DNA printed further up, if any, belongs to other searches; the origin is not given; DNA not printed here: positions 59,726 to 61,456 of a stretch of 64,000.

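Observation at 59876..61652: DNA ligase ends after motif IIIa, carries a zinc-ribbon insertion and abuts a Cys-rich HNH-like ORF; split or disrupted gene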

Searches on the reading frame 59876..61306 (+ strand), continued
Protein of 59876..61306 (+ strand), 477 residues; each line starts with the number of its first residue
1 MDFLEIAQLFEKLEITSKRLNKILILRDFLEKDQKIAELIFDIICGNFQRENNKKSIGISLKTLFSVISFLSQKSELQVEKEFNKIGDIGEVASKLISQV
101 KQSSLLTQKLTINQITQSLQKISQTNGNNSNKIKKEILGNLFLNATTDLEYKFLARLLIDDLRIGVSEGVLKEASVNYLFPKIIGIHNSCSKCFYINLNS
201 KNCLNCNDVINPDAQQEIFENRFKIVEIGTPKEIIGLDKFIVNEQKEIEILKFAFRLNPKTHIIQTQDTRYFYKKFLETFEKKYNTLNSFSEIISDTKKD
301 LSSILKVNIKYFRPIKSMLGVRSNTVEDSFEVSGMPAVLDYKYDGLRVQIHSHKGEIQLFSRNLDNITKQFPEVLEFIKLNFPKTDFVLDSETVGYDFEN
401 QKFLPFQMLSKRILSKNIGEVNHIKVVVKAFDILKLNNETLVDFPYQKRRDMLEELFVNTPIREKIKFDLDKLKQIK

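Call 15: find_encoding_contigs(protein=P0008, flank=8000, max_places=2)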
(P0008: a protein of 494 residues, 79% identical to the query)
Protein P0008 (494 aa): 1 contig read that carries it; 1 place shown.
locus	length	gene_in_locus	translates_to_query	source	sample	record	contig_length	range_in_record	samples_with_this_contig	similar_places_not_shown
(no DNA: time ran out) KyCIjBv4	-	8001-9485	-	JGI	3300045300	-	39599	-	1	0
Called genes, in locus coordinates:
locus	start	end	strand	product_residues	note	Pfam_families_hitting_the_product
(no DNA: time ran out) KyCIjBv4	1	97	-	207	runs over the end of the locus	?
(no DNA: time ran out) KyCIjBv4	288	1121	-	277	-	-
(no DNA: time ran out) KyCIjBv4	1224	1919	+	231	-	PF01048:PNP_UDP_1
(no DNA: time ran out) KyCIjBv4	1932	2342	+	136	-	PF08818:DUF1801 (weak)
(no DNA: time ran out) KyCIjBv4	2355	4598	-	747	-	PF09826:Beta_propel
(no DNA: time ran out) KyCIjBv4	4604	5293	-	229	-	PF12840:HTH_20 (weak), PF09339:HTH_IclR (weak)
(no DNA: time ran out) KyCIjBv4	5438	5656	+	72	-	-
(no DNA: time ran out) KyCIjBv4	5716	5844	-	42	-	-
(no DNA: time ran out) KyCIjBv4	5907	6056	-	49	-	-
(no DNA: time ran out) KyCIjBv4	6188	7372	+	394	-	PF04894:Nre_N, PF04895:Nre_C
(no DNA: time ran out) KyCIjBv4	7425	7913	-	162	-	PF01025:GrpE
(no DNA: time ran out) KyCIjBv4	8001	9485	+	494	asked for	PF04675:DNA_ligase_A_N, PF01068:DNA_ligase_A_M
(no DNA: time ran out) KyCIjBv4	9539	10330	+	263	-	PF01734:Patatin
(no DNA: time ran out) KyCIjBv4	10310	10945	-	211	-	-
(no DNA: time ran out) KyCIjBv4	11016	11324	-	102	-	PF04010:DUF357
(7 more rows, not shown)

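Call 16: find_encoding_contigs(protein=P0014, flank=8000, max_places=2)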
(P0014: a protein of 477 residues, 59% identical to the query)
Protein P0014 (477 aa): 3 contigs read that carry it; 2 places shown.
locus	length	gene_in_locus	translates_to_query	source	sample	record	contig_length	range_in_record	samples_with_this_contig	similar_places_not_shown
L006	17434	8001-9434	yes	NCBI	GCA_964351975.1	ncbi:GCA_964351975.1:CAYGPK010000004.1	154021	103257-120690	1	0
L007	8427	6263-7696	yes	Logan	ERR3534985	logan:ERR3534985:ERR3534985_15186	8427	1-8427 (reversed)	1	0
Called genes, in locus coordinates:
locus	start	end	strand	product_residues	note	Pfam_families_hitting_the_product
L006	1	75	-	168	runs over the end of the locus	-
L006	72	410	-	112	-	PF01934:HepT-like (weak)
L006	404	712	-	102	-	PF18765:Polbeta, PF01909:NTP_transf_2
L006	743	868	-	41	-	-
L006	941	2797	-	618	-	PF00012:HSP70, PF06723:MreB_Mbl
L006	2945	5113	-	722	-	PF09826:Beta_propel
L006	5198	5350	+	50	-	-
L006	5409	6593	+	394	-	PF04894:Nre_N, PF04895:Nre_C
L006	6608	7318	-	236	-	-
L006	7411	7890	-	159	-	PF01025:GrpE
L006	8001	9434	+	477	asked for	PF04675:DNA_ligase_A_N, PF01068:DNA_ligase_A_M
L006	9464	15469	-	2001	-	PF13385:Laminin_G_3, PF24299:DUF7483, PF00622:SPRY (weak), PF24299:DUF7483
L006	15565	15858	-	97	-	PF04010:DUF357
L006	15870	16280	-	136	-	PF01873:eIF-5_eIF-2B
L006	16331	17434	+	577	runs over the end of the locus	PF00749:tRNA-synt_1c, PF03950:tRNA-synt_1c_C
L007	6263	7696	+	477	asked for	PF04675:DNA_ligase_A_N, PF01068:DNA_ligase_A_M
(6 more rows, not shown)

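Call 23: find_encoding_contigs(protein=P0090, flank=8000, max_places=1)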
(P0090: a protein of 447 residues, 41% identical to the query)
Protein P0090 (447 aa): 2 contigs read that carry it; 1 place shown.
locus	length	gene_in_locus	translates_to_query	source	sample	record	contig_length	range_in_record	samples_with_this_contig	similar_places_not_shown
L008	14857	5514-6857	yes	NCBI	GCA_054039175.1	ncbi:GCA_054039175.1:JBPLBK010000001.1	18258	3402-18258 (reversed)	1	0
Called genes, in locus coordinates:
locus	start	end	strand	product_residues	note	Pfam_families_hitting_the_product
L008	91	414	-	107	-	PF00892:EamA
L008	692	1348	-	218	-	PF13238:AAA_18 (weak), PF00406:ADK, PF13207:AAA_17, PF05191:ADK_lid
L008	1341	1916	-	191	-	PF00334:NDK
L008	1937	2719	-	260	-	PF00156:Pribosyltran (weak)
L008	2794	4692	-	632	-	PF02518:HATPase_c, PF00204:DNA_gyraseB, PF01751:Toprim, PF00986:DNA_gyraseB_C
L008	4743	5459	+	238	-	PF01963:TraB_PrgY_gumN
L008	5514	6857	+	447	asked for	PF04675:DNA_ligase_A_N, PF01068:DNA_ligase_A_M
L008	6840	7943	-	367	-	PF02683:DsbD_TM (weak)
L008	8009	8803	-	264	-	PF05833:NFACT_N, PF05670:NFACT-R_1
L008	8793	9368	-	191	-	PF03167:UDG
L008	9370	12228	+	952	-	-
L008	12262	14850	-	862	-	PF00690:Cation_ATPase_N, PF00122:E1-E2_ATPase, PF00702:Hydrolase, PF13246:Cation_ATPase, PF00689:Cation_ATPase_C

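Call 24: find_encoding_contigs(protein=P0086, flank=8000, max_places=1)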
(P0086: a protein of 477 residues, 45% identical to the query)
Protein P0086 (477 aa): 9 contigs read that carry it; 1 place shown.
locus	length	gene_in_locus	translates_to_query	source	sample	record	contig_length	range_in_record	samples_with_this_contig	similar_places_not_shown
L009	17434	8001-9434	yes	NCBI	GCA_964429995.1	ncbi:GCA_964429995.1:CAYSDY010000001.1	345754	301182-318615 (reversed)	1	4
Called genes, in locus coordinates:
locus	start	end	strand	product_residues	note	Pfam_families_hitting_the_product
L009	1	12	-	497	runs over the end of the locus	PF02885:Glycos_trans_3N, PF00591:Glycos_transf_3, PF07831:PYNP_C (weak)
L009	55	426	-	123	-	-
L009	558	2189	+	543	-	PF00271:Helicase_C, PF20470:HTH_61 (weak), PF21280:Helicase_dom4_arc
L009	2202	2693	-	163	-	PF26602:HVO_2718_N (weak), PF01381:HTH_3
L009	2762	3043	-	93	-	-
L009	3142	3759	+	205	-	-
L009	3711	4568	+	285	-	PF03781:FGE-sulfatase (weak)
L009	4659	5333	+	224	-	PF01912:eIF-6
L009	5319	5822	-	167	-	-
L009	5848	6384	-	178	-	PF01025:GrpE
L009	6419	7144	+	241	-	PF08713:DNA_alkylation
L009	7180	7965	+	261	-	PF12146:Hydrolase_4 (faint)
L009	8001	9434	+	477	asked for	PF04675:DNA_ligase_A_N, PF01068:DNA_ligase_A_M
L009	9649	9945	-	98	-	PF04010:DUF357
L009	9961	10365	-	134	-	PF01873:eIF-5_eIF-2B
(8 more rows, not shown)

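Call 31: find_related_loci(query=A3, collection=genome_contigs, flank=10000)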
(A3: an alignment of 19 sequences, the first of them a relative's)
Query A3 (477 aa) in genome_contigs; peptide patterns used: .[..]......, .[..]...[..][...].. (x = any residue, [..] = any of these).
140 stretches matched a pattern; 120 encode a relative of the query (tblastn E <= 1e-3); the best 80 are kept; 80 distinct loci.
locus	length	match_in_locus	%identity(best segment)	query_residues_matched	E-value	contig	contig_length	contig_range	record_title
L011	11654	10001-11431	81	1-477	0e+0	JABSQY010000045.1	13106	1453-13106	MAG: Nanoarchaeales archaeon isolate DT_72 DT-Nanoarchaeia-1_scaffold_45, whole genome shotgun sequence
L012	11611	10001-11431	56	1-477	2e-173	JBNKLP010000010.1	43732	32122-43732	MAG: Candidatus Nanoarchaeia archaeon isolate H1H2.bin.12.permissive NODE_10_length_43880_cov_6.491313, whole genome sho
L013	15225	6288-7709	56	1-475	6e-171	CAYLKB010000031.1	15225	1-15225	MAG TPA_asm: uncultured Methanosarcinales archaeon isolate SRP141376_co5_31 genome assembly, contig: NODE_9580_length_15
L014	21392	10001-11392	55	1-476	1e-162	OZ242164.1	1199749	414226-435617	MAG: Candidatus Woesearchaeota archaeon isolate 0b7186c0-5103-4a63-b80e-0a611f852809 genome assembly, chromosome: 1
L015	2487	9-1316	57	39-474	2e-166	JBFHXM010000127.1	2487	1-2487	MAG: Candidatus Woesearchaeota archaeon isolate Mix_sand09.2021.07.Z.57 k141_1806727_length_2487_cov_10.0000, whole geno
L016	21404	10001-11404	52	1-470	8e-156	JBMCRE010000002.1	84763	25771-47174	MAG: Nanoarchaeota archaeon isolate D1M07_82 NODE_32_length_84763_cov_13.425473, whole genome shotgun sequence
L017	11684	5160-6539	52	1-465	9e-154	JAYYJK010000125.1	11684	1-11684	MAG: Nanoarchaeota archaeon isolate DS_MAG177 DS_MAG177_0125, whole genome shotgun sequence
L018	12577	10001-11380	53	1-465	3e-153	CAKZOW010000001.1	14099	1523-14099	MAG TPA_asm: uncultured archaeon isolate ERR2094169_bin.99_CONCOCT_v1.1_MAG genome assembly, contig: ERZ650157.3056, who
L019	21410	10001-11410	52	1-475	4e-157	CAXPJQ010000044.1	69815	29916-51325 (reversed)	MAG: Bdellovibrionales bacterium isolate 02um_A1B0718_5.38 genome assembly, contig: k127_1181280, whole genome shotgun s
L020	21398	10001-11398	50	1-466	2e-148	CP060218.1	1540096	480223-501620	MAG: Candidatus Woesearchaeota archaeon isolate HK-STAS-Nano-1 chromosome, complete genome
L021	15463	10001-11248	48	1-469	2e-125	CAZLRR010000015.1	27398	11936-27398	MAG TPA_asm: uncultured Methanosarcinales archaeon isolate SRP252850_co1_135 genome assembly, contig: NODE_3016_length_2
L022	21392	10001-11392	45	1-469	3e-110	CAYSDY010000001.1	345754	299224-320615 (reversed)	MAG TPA_asm: uncultured Methanosarcinales archaeon isolate SRP241326_co3_193 genome assembly, contig: NODE_12_length_345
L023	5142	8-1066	51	122-476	7e-110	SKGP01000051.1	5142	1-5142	MAG: Candidatus Woesearchaeota archaeon isolate CSBr16_154 CSBr16-26854, whole genome shotgun sequence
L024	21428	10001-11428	59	1-477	1e-178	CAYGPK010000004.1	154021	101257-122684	MAG TPA_asm: uncultured Methanosarcinales archaeon isolate ERP117304_co1_69 genome assembly, contig: NODE_136_length_154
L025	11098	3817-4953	55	1-459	2e-61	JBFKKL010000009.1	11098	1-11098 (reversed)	MAG: Candidatus Woesearchaeota archaeon isolate Mix_sand21.2022.07.Z.49 k141_1183559_length_11098_cov_8.0000, whole geno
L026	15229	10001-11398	31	1-477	2e-55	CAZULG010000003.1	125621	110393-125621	MAG TPA_asm: uncultured Methanosarcinales archaeon isolate SRP252850_co1_174 genome assembly, contig: NODE_78_length_125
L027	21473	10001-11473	31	1-462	4e-48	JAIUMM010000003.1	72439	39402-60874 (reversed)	MAG: Nanoarchaeota archaeon isolate PBR18_bin24 bin24.contig0002, whole genome shotgun sequence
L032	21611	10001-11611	38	3-462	2e-30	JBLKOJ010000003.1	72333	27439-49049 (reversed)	MAG: Candidatus Woesearchaeota archaeon isolate MAG.40.165 NODE_1168_length_72333_cov_34.313358, whole genome shotgun se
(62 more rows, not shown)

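Call 62: find_encoding_contigs(protein=P0003, flank=5000, max_places=2)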
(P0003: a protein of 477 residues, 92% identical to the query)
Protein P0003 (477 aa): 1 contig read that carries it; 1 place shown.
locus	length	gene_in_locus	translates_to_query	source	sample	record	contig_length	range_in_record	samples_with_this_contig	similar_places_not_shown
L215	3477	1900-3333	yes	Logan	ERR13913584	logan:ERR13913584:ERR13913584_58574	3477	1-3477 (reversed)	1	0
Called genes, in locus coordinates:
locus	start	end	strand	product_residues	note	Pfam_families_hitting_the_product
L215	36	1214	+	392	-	PF04894:Nre_N, PF04895:Nre_C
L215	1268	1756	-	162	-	PF01025:GrpE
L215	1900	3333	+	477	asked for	PF04675:DNA_ligase_A_N, PF01068:DNA_ligase_A_M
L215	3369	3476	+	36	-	?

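Call 63: find_encoding_contigs(protein=P0005, flank=6000, max_places=2)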
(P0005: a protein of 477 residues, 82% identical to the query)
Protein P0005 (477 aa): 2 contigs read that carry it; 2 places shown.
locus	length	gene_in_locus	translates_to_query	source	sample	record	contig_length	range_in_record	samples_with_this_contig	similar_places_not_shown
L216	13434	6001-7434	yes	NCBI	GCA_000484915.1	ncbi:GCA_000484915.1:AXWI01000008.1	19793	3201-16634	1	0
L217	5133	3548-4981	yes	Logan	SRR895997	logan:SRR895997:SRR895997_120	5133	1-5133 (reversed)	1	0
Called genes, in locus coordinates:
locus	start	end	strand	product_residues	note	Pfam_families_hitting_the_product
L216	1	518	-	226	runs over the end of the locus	PF02002:TFIIE_alpha (weak), PF01022:HTH_5 (weak), PF12840:HTH_20 (weak)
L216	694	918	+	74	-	-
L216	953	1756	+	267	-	PF00520:Ion_trans, PF08016:PKD_channel (weak)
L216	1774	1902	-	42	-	-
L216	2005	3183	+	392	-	PF04894:Nre_N, PF04895:Nre_C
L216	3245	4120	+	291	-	-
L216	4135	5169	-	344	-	-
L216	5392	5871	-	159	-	PF01025:GrpE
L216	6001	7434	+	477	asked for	PF04675:DNA_ligase_A_N, PF01068:DNA_ligase_A_M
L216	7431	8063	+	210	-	-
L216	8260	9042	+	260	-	PF01734:Patatin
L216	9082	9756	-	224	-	-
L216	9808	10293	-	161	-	-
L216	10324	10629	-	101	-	PF04010:DUF357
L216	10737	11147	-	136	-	PF01873:eIF-5_eIF-2B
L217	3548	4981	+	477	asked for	PF04675:DNA_ligase_A_N, PF01068:DNA_ligase_A_M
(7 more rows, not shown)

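Call 69: search_solved_structures(query=window:59876-61306:+, max_evalue=1e-10, show_alignments=2)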
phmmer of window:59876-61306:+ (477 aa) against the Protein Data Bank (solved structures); distinct sequences matched with E-value up to 1e-10: 29.
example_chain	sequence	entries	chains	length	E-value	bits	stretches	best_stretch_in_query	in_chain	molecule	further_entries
2cfm_A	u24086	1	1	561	9e-48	166.7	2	1-176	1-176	THERMOSTABLE DNA LIGASE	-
9dfa_A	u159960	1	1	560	2.8e-46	161.8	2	274-457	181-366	DNA ligase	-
9df9_A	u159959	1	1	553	3.1e-46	161.6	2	274-457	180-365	DNA ligase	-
3rr5_A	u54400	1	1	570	9.3e-45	156.8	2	278-466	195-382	DNA ligase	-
4eq5_A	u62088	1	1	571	3.6e-43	151.5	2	274-457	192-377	DNA ligase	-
2hiv_A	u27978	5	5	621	7.5e-39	137.3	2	279-457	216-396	Thermostable DNA ligase | DNA ligase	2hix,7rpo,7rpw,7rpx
3gde_A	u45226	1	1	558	5.9e-37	131.1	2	3-175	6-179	DNA ligase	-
9bs3_A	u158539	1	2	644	1e-28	103.9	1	336-461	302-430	DNA ligase 1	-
6p09_A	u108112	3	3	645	1e-28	103.9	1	336-461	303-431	DNA ligase 1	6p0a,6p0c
7l35_A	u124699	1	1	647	1.1e-28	103.9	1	336-461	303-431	DNA ligase 1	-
8v1v_A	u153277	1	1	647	1.1e-28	103.9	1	336-461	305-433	DNA ligase 1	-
8v1u_A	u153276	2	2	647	1.1e-28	103.8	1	336-461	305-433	DNA ligase 1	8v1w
9yhy_A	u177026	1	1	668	1.2e-28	103.7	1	336-461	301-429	DNA ligase 1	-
1x9n_A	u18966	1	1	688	1.3e-28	103.5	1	336-461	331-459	DNA ligase I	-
7qo1_A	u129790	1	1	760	1.8e-28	103.1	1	336-461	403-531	DNA ligase 1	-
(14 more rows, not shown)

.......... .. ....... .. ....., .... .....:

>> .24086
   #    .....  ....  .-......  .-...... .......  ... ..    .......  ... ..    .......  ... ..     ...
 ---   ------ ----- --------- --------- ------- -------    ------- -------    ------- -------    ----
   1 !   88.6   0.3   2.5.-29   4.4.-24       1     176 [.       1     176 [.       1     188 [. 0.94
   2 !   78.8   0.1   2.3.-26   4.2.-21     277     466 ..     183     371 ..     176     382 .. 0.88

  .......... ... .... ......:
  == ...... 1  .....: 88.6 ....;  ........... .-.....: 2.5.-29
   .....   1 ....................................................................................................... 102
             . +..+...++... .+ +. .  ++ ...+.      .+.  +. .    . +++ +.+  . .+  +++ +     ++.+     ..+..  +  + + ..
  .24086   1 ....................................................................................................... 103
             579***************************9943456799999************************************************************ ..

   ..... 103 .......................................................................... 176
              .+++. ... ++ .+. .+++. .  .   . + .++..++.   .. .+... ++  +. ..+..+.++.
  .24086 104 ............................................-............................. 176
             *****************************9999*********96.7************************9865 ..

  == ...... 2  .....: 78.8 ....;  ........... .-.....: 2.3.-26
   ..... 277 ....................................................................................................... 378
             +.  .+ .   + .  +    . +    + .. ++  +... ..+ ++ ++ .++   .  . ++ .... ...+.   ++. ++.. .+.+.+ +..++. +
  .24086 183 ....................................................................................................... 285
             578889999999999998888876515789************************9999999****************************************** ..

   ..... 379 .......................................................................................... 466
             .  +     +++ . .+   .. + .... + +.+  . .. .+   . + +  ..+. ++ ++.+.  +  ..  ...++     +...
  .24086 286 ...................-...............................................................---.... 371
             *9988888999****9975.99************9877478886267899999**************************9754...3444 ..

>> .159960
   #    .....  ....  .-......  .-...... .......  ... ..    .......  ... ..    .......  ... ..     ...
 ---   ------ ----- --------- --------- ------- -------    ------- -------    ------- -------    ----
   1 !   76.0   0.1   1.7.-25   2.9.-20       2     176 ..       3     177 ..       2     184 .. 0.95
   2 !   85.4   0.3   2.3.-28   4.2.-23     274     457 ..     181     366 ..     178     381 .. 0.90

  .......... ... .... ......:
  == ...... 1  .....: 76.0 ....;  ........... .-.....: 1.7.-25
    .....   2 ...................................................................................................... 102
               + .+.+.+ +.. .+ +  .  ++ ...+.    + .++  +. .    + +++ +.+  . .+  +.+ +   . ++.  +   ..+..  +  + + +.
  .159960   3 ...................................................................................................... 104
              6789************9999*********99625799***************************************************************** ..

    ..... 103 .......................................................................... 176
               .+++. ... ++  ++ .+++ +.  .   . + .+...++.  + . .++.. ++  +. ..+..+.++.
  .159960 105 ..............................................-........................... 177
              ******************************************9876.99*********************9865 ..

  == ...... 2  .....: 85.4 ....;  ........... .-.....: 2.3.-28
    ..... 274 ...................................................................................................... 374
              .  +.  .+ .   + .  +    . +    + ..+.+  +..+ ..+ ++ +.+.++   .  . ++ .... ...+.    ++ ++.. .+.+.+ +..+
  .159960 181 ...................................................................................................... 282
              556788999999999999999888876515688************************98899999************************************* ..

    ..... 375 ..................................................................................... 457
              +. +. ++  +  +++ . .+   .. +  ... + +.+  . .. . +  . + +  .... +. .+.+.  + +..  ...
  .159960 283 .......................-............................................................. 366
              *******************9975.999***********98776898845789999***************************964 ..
